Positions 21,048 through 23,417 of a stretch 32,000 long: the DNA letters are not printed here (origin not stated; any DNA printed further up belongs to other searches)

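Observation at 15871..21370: Four copies of the yyaL RBS plus 5' end delimit three cassettes: an integron-like serial-insertion array with no visible recombinase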

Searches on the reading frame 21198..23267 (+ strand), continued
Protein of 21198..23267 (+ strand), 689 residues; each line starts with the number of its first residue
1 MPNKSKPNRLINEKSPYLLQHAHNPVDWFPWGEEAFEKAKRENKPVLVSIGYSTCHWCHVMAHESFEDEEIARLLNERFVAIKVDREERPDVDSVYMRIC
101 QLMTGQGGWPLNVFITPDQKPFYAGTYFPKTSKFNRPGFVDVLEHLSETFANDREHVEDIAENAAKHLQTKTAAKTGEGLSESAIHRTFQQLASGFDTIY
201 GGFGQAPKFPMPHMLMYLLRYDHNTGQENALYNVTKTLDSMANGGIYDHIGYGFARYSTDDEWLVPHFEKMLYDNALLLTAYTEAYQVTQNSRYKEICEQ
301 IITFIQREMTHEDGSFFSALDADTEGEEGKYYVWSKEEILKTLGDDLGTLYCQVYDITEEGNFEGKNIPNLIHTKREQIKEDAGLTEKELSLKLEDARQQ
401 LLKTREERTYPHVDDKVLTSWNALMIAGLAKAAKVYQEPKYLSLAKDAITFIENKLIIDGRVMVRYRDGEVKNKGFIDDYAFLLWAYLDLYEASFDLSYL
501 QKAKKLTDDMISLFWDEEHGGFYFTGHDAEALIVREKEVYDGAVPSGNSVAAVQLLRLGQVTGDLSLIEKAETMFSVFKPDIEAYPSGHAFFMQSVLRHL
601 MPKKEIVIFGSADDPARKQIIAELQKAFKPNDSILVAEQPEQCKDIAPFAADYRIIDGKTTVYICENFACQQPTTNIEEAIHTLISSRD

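Call 8: find_homologous_proteins(query=window:21198-23267:+, max_evalue=1e-100)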
Query window:21198-23267:+ (689 aa): 7998 proteins with E <= 1e-100 among 8000 candidates; the best 120 are listed.
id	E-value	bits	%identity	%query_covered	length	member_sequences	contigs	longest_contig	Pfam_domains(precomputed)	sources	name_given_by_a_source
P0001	0.0e+0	1579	99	100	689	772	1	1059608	PF03190.22,PF07221.18,PF07470.20,PF13899.13,PF13098.14,PF03663.21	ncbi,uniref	ncbi:thioredoxin domain-containing protein [Bacillus subtilis]|uniref:thioredoxin domain-containing 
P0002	0.0e+0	1521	95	100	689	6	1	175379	PF03190.22,PF13899.13,PF13098.14,PF03663.21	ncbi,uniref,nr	ncbi:thioredoxin domain-containing protein [Bacillus sp. C28GYM-DRY-1]|uniref:thioredoxin domain-con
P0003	0.0e+0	1494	93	100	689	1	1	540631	PF03190.22,PF13899.13,PF13098.14,PF03663.21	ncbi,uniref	ncbi:thioredoxin domain-containing protein [Bacillus halotolerans]|uniref:thioredoxin domain-contain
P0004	0.0e+0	1491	92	100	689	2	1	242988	PF03190.22,PF13899.13,PF13098.14,PF03663.21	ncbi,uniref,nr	ncbi:thioredoxin domain-containing protein [Bacillus sp. V26]|uniref:thioredoxin domain-containing p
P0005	0.0e+0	1480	92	100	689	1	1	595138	PF03190.22,PF13899.13,PF13098.14,PF03663.21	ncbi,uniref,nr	ncbi:thioredoxin domain-containing protein [Bacillus halotolerans]|uniref:thioredoxin domain-contain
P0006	0.0e+0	1469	91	100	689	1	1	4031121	PF03190.22,PF13899.13,PF13098.14,PF03663.21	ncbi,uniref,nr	ncbi:YyaL [Bacillus mojavensis]|uniref:YyaL n=1 Tax=Bacillus mojavensis TaxID=72360 RepID=A0ABX6M2V0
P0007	0.0e+0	1383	95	91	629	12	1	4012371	PF03190.22,PF03663.21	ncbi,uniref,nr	ncbi:thioredoxin domain-containing protein [Bacillus tequilensis]|uniref:Thioredoxin domain-containi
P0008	0.0e+0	1362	84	100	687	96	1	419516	PF03190.22,PF07221.18,PF13899.13,PF13098.14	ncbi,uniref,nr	ncbi:thioredoxin domain-containing protein [Bacillus atrophaeus]|uniref:thioredoxin domain-containin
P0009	0.0e+0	1330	91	91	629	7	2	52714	PF03190.22,PF03663.21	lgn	-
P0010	0.0e+0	1265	79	100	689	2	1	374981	PF03190.22,PF07221.18,PF13899.13,PF03663.21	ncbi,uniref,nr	ncbi:thioredoxin domain-containing protein [Bacillus sp. ISL-26]|uniref:thioredoxin domain-containin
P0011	0.0e+0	1248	77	100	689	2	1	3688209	PF03190.22,PF13899.13,PF03663.21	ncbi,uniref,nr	ncbi:thioredoxin domain-containing protein [Bacillus amyloliquefaciens]|uniref:thioredoxin domain-co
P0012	0.0e+0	1246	77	100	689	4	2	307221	PF03190.22,PF07221.18,PF07470.20,PF13899.13,PF03663.21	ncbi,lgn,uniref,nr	ncbi:thioredoxin domain-containing protein [Bacillus nakamurai]|uniref:Spermatogenesis-associated pr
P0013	0.0e+0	1245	77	100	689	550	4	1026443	PF03190.22,PF07221.18,PF13899.13,PF03663.21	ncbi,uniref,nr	ncbi:thioredoxin domain-containing protein [Bacillus velezensis]|uniref:thioredoxin domain-containin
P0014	0.0e+0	1215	73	99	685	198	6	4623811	PF03190.22,PF13899.13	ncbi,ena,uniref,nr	ncbi:thioredoxin domain-containing protein [Bacillus paralicheniformis]|uniref:thioredoxin domain-co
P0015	0.0e+0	1212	74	100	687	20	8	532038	PF03190.22,PF13899.13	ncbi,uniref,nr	ncbi:thioredoxin domain-containing protein [Bacillus sonorensis]|uniref:thioredoxin domain-containin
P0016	0.0e+0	1210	75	98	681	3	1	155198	PF03190.22,PF13899.13,PF13098.14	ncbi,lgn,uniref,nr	ncbi:thioredoxin domain-containing protein [Bacillus haynesii]|uniref:thioredoxin domain-containing 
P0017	0.0e+0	1208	74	98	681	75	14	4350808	PF03190.22,PF13899.13,PF13098.14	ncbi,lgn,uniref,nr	ncbi:thioredoxin domain-containing protein [Bacillus licheniformis]|uniref:thioredoxin domain-contai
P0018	0.0e+0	1196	73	100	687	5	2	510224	PF03190.22,PF13899.13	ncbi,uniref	ncbi:thioredoxin domain-containing protein [Bacillus sp. z60-18]|uniref:thioredoxin domain-containin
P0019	0.0e+0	1129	78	91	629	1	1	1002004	PF03190.22,PF07221.18,PF07470.20,PF07944.19,PF03663.21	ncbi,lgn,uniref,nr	ncbi:thioredoxin domain-containing protein [Bacillus sp. YC2]|uniref:thioredoxin domain-containing p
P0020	0.0e+0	1111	69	99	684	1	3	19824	PF03190.22,PF07221.18,PF13899.13,PF13098.14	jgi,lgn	-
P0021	0.0e+0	1108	76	91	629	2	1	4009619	PF03190.22,PF03663.21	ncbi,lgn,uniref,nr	ncbi:hypothetical protein D2M30_4295 [Bacillus amyloliquefaciens]|uniref:thioredoxin domain-containi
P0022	0.0e+0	1105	76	91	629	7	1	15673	PF03190.22,PF03663.21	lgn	-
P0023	0.0e+0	1100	68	99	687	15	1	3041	PF03190.22,PF13899.13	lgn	-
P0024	0.0e+0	1095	68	99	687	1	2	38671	PF03190.22,PF13899.13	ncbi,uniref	ncbi:thioredoxin domain-containing protein [Priestia megaterium]|uniref:thioredoxin domain-containin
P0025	0.0e+0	1087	66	99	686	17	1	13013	PF03190.22,PF13899.13,PF03663.21,PF06662.20,PF05147.20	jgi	jgi:uncharacterized protein YyaL (SSP411 family)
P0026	0.0e+0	1078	65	99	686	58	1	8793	PF03190.22,PF13899.13,PF13098.14,PF05147.20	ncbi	-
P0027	0.0e+0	1072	65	99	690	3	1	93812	PF03190.22,PF13899.13,PF03663.21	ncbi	-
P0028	0.0e+0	1059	72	91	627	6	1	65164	PF03190.22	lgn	-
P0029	0.0e+0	1058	64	99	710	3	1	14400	PF03190.22,PF07221.18,PF13899.13,PF13098.14,PF03663.21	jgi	jgi:uncharacterized protein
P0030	0.0e+0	1053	72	91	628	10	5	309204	PF03190.22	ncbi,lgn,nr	ncbi:DUF255 domain-containing protein [Bacillus glycinifermentans]|nr:DUF255 domain-containing prote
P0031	0.0e+0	1046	63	99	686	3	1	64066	PF03190.22,PF13899.13,PF13098.14,PF03663.21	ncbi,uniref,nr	ncbi:thioredoxin domain-containing protein [Saccharococcus caldoxylosilyticus]|uniref:thioredoxin do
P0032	0.0e+0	1045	71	91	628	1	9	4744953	PF03190.22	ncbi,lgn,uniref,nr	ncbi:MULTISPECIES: thioredoxin domain-containing protein [Bacillus]|uniref:Thioredoxin domain-contai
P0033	0.0e+0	1045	63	99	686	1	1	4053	PF03190.22,PF13899.13,PF13098.14,PF03663.21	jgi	jgi:uncharacterized protein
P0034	0.0e+0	1044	63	99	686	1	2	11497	PF03190.22,PF13899.13,PF13098.14,PF03663.21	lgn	-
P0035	0.0e+0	1044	63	99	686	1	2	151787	PF03190.22,PF13899.13,PF13098.14,PF03663.21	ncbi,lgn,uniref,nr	ncbi:thioredoxin domain-containing protein [Saccharococcus caldoxylosilyticus]|uniref:Spermatogenesi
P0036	0.0e+0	1044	63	99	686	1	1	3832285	PF03190.22,PF13899.13,PF13098.14,PF03663.21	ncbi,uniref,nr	ncbi:thioredoxin domain-containing protein [Saccharococcus caldoxylosilyticus]|uniref:thioredoxin do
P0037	0.0e+0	1044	63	99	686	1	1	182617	PF03190.22,PF13899.13,PF13098.14,PF03663.21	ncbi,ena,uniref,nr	ncbi:thioredoxin domain-containing protein [Saccharococcus caldoxylosilyticus]|uniref:Thymidylate ki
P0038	0.0e+0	1044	63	99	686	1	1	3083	PF03190.22,PF13899.13,PF13098.14,PF03663.21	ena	-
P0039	0.0e+0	1043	63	99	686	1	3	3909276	PF03190.22,PF13899.13,PF13098.14,PF03663.21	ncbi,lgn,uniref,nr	ncbi:thioredoxin domain-containing protein [Saccharococcus caldoxylosilyticus]|uniref:thioredoxin do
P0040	0.0e+0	1043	63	99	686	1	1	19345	PF03190.22,PF13899.13,PF13098.14,PF03663.21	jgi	jgi:uncharacterized protein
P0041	0.0e+0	1043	63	99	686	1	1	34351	PF03190.22,PF13899.13,PF13098.14,PF03663.21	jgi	jgi:uncharacterized protein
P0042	0.0e+0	1043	63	99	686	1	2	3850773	PF03190.22,PF13899.13,PF13098.14,PF03663.21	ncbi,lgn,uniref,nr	ncbi:thioredoxin domain-containing protein [Saccharococcus caldoxylosilyticus]|uniref:thioredoxin do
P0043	0.0e+0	1042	63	99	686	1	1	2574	PF03190.22,PF13899.13,PF13098.14,PF03663.21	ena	-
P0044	0.0e+0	1038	63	100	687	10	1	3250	PF03190.22,PF13899.13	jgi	jgi:uncharacterized protein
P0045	0.0e+0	1038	62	99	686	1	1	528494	PF03190.22,PF13899.13,PF13098.14,PF03663.21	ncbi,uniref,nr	ncbi:thioredoxin domain-containing protein [Parageobacillus sp. VR-IP]|uniref:thioredoxin domain-con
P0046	0.0e+0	1035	63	99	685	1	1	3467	PF03190.22,PF13899.13,PF13098.14,PF03663.21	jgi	jgi:uncharacterized protein YyaL (SSP411 family)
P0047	0.0e+0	1025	63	99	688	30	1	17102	PF03190.22,PF13899.13,PF13098.14,PF03663.21,PF05147.20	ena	-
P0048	0.0e+0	1023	62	99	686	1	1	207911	PF03190.22,PF13899.13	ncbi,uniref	ncbi:thioredoxin domain-containing protein [Bacillus sp. NPDC077027]|uniref:thioredoxin domain-conta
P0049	0.0e+0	1020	63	100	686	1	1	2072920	PF03190.22,PF13899.13,PF13098.14,PF03663.21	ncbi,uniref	ncbi:thioredoxin domain-containing protein [Ectobacillus polymachus]|uniref:thioredoxin domain-conta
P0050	0.0e+0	1018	64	99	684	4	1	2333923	PF03190.22,PF13899.13,PF13098.14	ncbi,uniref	ncbi:thioredoxin domain-containing protein [Ectobacillus sp. sgz5001026]|uniref:thioredoxin domain-c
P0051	0.0e+0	1016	62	99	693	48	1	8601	PF03190.22,PF13899.13,PF05147.20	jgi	jgi:uncharacterized protein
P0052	0.0e+0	1012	61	99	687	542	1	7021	PF03190.22,PF07221.18,PF13899.13,PF13098.14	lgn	-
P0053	0.0e+0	1012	70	91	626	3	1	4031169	PF03190.22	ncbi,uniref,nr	ncbi:thioredoxin domain-containing protein [Bacillus sp. WMMC1349]|uniref:thioredoxin domain-contain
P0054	2.3e-297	1006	61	99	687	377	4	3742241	PF03190.22,PF07221.18,PF13899.13,PF13098.14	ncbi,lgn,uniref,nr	ncbi:thioredoxin domain-containing protein [Bacillus sp. FSL L8-0215]|uniref:thioredoxin domain-cont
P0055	3.4e-297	1006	61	100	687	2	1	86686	PF03190.22,PF07221.18,PF13899.13,PF13098.14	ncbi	-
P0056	1.5e-296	1003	61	99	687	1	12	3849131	PF03190.22,PF07221.18,PF13899.13,PF13098.14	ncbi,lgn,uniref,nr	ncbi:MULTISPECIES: thioredoxin domain-containing protein [Bacillus]|uniref:thioredoxin domain-contai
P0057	3.2e-296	1002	60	99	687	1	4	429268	PF03190.22,PF07221.18,PF13899.13,PF13098.14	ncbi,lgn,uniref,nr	ncbi:thioredoxin domain-containing protein [Bacillus safensis]|uniref:thioredoxin domain-containing 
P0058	3.6e-296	1002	61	100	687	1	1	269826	PF03190.22,PF13899.13,PF13098.14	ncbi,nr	ncbi:hypothetical protein BACPU_14000 [Bacillus pumilus]|nr:hypothetical protein BACPU_14000 [Bacill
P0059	5.1e-296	1002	60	99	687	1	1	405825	PF03190.22,PF07221.18,PF13899.13,PF13098.14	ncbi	ncbi:thioredoxin domain-containing protein [Bacillus sp. TE9122W]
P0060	2.1e-295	1000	61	99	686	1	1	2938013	PF03190.22,PF13899.13,PF13098.14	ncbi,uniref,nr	ncbi:thioredoxin domain-containing protein [Fervidibacillus halotolerans]|uniref:Thioredoxin domain-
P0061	2.9e-295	999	60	99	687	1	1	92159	PF03190.22,PF07221.18,PF13899.13,PF13098.14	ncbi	ncbi:thioredoxin domain-containing protein [Bacillus safensis]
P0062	1.2e-294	997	60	99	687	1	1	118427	PF03190.22,PF07221.18,PF13899.13,PF13098.14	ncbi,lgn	-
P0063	2.6e-293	993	60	99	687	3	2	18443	PF03190.22,PF07221.18,PF13899.13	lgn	-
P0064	2.9e-293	993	61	100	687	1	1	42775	PF03190.22,PF13899.13,PF13098.14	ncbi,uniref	ncbi:thioredoxin domain-containing protein [Bacillus sp. 179-C3.3 HS]|uniref:thioredoxin domain-cont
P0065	8.9e-293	991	60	99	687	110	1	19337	PF03190.22,PF07221.18,PF13899.13,PF13098.14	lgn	-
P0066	8.9e-293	991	61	99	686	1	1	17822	PF03190.22,PF07221.18,PF13899.13,PF13098.14,PF05147.20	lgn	-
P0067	2.9e-292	989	60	99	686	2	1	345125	PF03190.22,PF07221.18,PF13899.13,PF13098.14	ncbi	-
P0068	7.1e-291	985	59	99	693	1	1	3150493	PF03190.22,PF13899.13,PF13098.14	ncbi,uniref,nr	ncbi:thioredoxin domain-containing protein [Fervidibacillus albus]|uniref:Thioredoxin domain-contain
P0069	4.1e-290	982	61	98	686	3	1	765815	PF03190.22,PF13899.13,PF03663.21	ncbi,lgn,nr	ncbi:MAG: thioredoxin domain-containing protein [Bacillaceae bacterium]|nr:thioredoxin domain-contai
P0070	5.5e-290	982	60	98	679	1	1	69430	PF03190.22,PF07221.18,PF13899.13,PF13098.14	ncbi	-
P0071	7.2e-290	981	59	99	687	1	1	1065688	PF03190.22,PF13899.13,PF13098.14,PF03663.21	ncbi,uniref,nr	ncbi:thioredoxin domain-containing protein [Virgibacillus ndiopensis]|uniref:thioredoxin domain-cont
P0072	8.0e-290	981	60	98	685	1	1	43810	PF03190.22,PF13899.13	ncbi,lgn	ncbi:MAG: thioredoxin domain-containing protein [Vulcanibacillus sp.]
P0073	9.8e-290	981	60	99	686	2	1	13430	PF03190.22,PF13899.13,PF13098.14,PF05147.20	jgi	jgi:uncharacterized protein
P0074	2.3e-289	980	59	100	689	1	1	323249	PF03190.22,PF13899.13,PF13098.14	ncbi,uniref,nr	ncbi:thioredoxin domain-containing protein [Virgibacillus oceani]|uniref:Spermatogenesis-associated 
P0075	3.1e-288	976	60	99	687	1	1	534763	PF00759.26,PF03190.22,PF13899.13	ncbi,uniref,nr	ncbi:thioredoxin domain-containing protein [Salinibacillus xinjiangensis]|uniref:DUF255 domain-conta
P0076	4.3e-288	976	59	98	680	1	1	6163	PF03190.22,PF13899.13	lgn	-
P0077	5.0e-288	975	59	100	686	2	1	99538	PF03190.22,PF13899.13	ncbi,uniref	ncbi:thioredoxin domain-containing protein [Salinibacillus aidingensis]|uniref:Thioredoxin domain-co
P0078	1.2e-287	974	59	99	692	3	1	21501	PF03190.22,PF13899.13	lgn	-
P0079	1.3e-287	974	60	98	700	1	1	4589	PF03190.22,PF13899.13,PF13098.14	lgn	-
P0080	5.4e-286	969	59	98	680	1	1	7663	PF03190.22,PF13899.13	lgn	-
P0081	1.4e-285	967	58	99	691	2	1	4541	PF03190.22,PF13899.13,PF03663.21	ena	-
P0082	2.1e-285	967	59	100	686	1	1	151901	PF03190.22,PF13899.13,PF03663.21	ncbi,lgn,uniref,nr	ncbi:thioredoxin domain-containing protein [Paucisalibacillus globulus]|uniref:thioredoxin domain-co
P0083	3.0e-285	966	59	99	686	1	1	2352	PF03190.22,PF07470.20,PF13899.13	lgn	-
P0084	6.3e-285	965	59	99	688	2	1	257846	PF03190.22,PF13899.13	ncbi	ncbi:thioredoxin domain-containing protein [Virgibacillus sp. FSP13]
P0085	8.1e-284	961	58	100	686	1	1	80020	PF03190.22,PF13899.13,PF13098.14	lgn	-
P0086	2.4e-283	960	60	99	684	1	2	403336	PF03190.22,PF13899.13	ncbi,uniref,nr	ncbi:hypothetical protein CIL05_04395 [Virgibacillus profundi]|uniref:Spermatogenesis-associated pro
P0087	4.6e-283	959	60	98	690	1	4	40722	PF03190.22,PF13899.13,PF13098.14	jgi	jgi:uncharacterized protein YyaL (SSP411 family)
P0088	5.0e-283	959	58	99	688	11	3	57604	PF03190.22,PF13899.13,PF13098.14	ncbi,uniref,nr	ncbi:thioredoxin domain-containing protein [Virgibacillus alimentarius]|uniref:Uncharacterized prote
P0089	5.5e-283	959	59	98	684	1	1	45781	PF03190.22,PF13899.13,PF13098.14,PF03663.21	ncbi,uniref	ncbi:thioredoxin domain-containing protein [Virgibacillus xinjiangensis]|uniref:Thioredoxin domain-c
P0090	6.9e-283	958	59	99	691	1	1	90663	PF03190.22,PF13899.13,PF03663.21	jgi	-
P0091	7.5e-283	958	58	100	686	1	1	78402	PF03190.22,PF07470.20,PF13899.13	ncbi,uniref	ncbi:thioredoxin domain-containing protein [Ornithinibacillus sp. JPR2-1]|uniref:thioredoxin domain-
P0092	8.2e-283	958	58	100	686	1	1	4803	PF03190.22,PF07470.20,PF13899.13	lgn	-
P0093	1.2e-282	958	59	99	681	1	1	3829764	PF03190.22,PF13899.13,PF03663.21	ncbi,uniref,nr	ncbi:thioredoxin domain-containing protein [Virgibacillus sp. NKC19-16]|uniref:thioredoxin domain-co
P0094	2.2e-282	957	59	100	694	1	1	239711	PF03190.22,PF13899.13,PF13098.14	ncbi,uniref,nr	ncbi:hypothetical protein CIL03_13830 [Virgibacillus indicus]|uniref:Spermatogenesis-associated prot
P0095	4.2e-282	956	58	99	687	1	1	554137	PF03190.22,PF13899.13,PF13098.14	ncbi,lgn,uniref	ncbi:thioredoxin domain-containing protein [Ornithinibacillus sp. 179-J 7C1 HS]|uniref:thioredoxin d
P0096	9.6e-282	955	59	100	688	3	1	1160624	PF03190.22,PF13899.13,PF13098.14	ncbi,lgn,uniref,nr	ncbi:thioredoxin domain-containing protein [Ornithinibacillus bavariensis]|uniref:Spermatogenesis-as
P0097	1.2e-281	954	58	100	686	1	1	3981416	PF03190.22,PF07470.20,PF13899.13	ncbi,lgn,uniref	ncbi:thioredoxin domain-containing protein [Ornithinibacillus sp. FSL M8-0202]|uniref:thioredoxin do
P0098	2.5e-281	953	58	99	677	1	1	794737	PF01532.27,PF03190.22,PF13899.13,PF13098.14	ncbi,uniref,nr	ncbi:thioredoxin domain-containing protein [Oceanobacillus piezotolerans]|uniref:Thioredoxin domain-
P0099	2.8e-281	953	59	100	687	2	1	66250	PF03190.22,PF13899.13,PF13098.14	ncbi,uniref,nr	ncbi:thioredoxin domain-containing protein [Ornithinibacillus contaminans]|uniref:thioredoxin domain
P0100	5.7e-281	952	59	100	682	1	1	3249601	PF03190.22,PF13899.13,PF13098.14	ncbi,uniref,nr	ncbi:thioredoxin domain-containing protein [Virgibacillus doumboii]|uniref:thioredoxin domain-contai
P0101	9.7e-281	951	59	98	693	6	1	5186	PF03190.22,PF07221.18,PF13899.13,PF13098.14,PF06662.20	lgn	-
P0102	1.1e-280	951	59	99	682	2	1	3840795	PF03190.22,PF13899.13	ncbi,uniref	ncbi:thioredoxin domain-containing protein [Virgibacillus sp. CBA3643]|uniref:thioredoxin domain-con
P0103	1.1e-280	951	60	98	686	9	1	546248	PF03190.22,PF13899.13,PF13098.14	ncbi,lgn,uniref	ncbi:thioredoxin domain-containing protein [Guptibacillus hwajinpoensis]|uniref:thioredoxin domain-c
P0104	1.5e-280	951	59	99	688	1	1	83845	PF03190.22,PF13899.13,PF13098.14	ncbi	ncbi:thioredoxin domain-containing protein [Virgibacillus ainsalahensis]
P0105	5.1e-280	949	59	99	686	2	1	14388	PF01532.27,PF03190.22,PF13899.13,PF13098.14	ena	-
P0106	7.6e-280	948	59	98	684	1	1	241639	PF03190.22,PF13899.13,PF13098.14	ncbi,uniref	ncbi:thioredoxin domain-containing protein [Virgibacillus sediminis]|uniref:Thioredoxin domain-conta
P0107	7.9e-280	948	57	100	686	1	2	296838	PF03190.22,PF13899.13,PF13098.14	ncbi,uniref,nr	ncbi:thioredoxin domain-containing protein [Ornithinibacillus sp. BX22]|uniref:Thioredoxin domain-co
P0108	8.6e-280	948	58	99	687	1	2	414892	PF03190.22,PF07221.18,PF13899.13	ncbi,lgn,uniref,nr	ncbi:thioredoxin domain-containing protein [Tenuibacillus multivorans]|uniref:Spermatogenesis-associ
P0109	1.4e-279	947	59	99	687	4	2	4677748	PF03190.22,PF13899.13,PF13098.14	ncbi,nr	ncbi:thioredoxin domain-containing protein [Virgibacillus dakarensis]|nr:thioredoxin domain-containi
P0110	1.5e-279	947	57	100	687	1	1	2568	PF03190.22,PF13899.13,PF13098.14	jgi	jgi:uncharacterized protein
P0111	1.6e-279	947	57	100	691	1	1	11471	PF03190.22,PF13899.13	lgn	-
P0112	1.7e-279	947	58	100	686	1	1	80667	PF03190.22,PF13899.13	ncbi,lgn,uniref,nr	ncbi:hypothetical protein SAMN05421676_11343 [Salinibacillus kushneri]|uniref:Spermatogenesis-associ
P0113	1.9e-279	947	58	100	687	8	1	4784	PF03190.22,PF13899.13,PF13098.14,PF03663.21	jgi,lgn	-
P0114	1.9e-279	947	58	98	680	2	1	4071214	PF03190.22,PF07221.18,PF13899.13,PF03663.21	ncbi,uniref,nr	ncbi:thioredoxin domain-containing protein [Virgibacillus phasianinus]|uniref:thioredoxin domain-con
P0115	2.2e-279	947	58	99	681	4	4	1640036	PF03190.22,PF13899.13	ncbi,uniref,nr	ncbi:thioredoxin domain-containing protein [Virgibacillus salexigens]|uniref:Spermatogenesis-associa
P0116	3.5e-279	946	58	99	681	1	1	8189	PF03190.22,PF13899.13,PF13098.14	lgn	-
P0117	4.6e-279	946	57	99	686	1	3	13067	PF03190.22,PF13899.13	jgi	jgi:uncharacterized protein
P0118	5.3e-279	946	58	99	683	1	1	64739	PF03190.22,PF13899.13,PF13098.14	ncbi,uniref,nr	ncbi:thioredoxin domain-containing protein [Neobacillus dielmonensis]|uniref:thioredoxin domain-cont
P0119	6.2e-279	945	58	100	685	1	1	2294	PF03190.22,PF13899.13,PF13098.14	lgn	-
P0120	1.2e-278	944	58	98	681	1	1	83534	PF03190.22,PF13899.13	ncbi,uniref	ncbi:thioredoxin domain-containing protein [Virgibacillus byunsanensis]|uniref:Thioredoxin domain-co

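Call 9: find_encoding_contigs(protein=window:21198-23267:+, flank=10000, max_places=10)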
Protein window:21198-23267:+ (689 aa): 24 contigs read that carry it; 1 place shown.
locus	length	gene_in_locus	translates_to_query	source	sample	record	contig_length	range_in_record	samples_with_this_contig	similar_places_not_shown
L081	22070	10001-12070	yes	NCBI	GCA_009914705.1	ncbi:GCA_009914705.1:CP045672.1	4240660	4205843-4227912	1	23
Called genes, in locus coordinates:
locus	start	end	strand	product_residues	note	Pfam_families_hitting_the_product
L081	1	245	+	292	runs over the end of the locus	PF00126:HTH_1, PF03466:LysR_substrate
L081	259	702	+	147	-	PF13673:Acetyltransf_10, PF00583:Acetyltransf_1, PF13508:Acetyltransf_7, PF08445:FR47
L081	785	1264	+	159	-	PF11391:DUF2798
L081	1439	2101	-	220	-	PF00753:Lactamase_B, PF19583:ODP (weak), PF12706:Lactamase_B_2 (weak)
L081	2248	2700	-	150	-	PF01047:MarR, PF12802:MarR_2, PF13412:HTH_24 (weak)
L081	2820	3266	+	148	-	PF00583:Acetyltransf_1, PF13673:Acetyltransf_10, PF13508:Acetyltransf_7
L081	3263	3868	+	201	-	PF19700:DUF6198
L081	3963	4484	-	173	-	PF00583:Acetyltransf_1, PF13673:Acetyltransf_10, PF13508:Acetyltransf_7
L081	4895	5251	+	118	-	PF04237:YjbR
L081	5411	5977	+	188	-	PF01872:RibD_C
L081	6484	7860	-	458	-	PF00083:Sugar_tr (weak), PF07690:MFS_1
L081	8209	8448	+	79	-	PF03190:Thioredox_DsbH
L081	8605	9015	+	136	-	PF00376:MerR, PF13411:MerR_1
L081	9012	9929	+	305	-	PF00892:EamA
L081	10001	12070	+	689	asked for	PF03190:Thioredox_DsbH, PF13098:Thioredoxin_2 (weak), PF13899:Thioredoxin_7, PF07221:GlcNAc_2-epim (faint), PF03663:Glyco_hydro_76 (faint), PF07470:Glyco_hydro_88 (faint)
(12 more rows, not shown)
